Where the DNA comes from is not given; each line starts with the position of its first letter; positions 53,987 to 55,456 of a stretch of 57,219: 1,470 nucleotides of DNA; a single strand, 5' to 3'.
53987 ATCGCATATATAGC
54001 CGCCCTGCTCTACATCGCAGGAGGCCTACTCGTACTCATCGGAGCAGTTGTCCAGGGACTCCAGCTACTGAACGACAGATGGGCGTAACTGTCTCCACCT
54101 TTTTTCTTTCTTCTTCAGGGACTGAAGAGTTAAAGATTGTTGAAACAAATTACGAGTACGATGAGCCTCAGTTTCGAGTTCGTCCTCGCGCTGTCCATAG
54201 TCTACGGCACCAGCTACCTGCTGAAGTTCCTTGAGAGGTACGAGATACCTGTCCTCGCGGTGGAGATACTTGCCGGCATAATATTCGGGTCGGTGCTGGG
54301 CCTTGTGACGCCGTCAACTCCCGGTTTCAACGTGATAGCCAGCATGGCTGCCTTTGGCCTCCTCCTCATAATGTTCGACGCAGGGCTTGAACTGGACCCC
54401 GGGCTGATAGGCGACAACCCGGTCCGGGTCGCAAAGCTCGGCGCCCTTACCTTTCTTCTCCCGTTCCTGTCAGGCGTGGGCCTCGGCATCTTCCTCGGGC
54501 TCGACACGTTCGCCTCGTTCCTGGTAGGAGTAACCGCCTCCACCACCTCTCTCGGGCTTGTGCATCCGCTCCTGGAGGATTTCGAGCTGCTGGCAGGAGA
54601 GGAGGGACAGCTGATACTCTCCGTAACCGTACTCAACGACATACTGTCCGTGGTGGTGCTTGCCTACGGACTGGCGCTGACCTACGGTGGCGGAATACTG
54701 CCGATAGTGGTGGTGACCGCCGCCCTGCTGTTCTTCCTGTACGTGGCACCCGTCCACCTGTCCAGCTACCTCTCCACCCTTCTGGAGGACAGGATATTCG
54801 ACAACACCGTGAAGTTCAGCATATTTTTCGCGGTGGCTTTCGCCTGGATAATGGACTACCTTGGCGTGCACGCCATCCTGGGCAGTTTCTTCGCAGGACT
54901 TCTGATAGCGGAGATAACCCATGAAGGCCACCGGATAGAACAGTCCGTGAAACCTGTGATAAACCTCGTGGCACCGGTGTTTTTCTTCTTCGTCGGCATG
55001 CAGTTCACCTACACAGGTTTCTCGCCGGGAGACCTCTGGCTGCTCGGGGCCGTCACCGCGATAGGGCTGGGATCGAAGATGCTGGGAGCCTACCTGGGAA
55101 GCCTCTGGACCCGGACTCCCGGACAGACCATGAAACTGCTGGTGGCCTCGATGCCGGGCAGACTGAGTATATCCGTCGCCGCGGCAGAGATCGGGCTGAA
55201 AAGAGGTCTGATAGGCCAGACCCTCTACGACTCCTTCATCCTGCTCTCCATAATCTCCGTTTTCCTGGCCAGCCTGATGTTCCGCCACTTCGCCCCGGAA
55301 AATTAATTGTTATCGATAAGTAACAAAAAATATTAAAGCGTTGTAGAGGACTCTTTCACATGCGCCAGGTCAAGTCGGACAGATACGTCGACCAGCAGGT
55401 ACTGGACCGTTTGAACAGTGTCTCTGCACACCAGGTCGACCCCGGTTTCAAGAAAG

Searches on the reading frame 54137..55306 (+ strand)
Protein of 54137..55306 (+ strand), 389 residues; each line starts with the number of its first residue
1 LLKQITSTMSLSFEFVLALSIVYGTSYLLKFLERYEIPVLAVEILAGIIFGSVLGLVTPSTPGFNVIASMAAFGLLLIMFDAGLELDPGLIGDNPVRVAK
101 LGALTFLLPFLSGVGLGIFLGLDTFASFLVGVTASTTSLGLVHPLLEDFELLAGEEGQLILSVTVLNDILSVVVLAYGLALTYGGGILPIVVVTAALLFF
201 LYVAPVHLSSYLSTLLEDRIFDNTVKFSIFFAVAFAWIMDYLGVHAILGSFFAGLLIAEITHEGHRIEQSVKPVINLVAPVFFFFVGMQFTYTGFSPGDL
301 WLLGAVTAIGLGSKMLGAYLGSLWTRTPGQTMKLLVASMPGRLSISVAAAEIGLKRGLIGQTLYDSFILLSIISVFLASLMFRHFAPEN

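Call 9: search_protein_families(library=pfam, max_evalue=0.05, proteins=[window:54137-55306:+])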
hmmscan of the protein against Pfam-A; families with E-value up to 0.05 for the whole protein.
window:54137-55306:+ (389 aa): 1 family
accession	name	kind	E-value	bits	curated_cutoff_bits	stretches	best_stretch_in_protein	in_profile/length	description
PF00999.27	Na_H_Exchanger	-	4.9e-46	157.7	26.2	1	28-384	9-371/375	Sodium/hydrogen exchanger, transmembrane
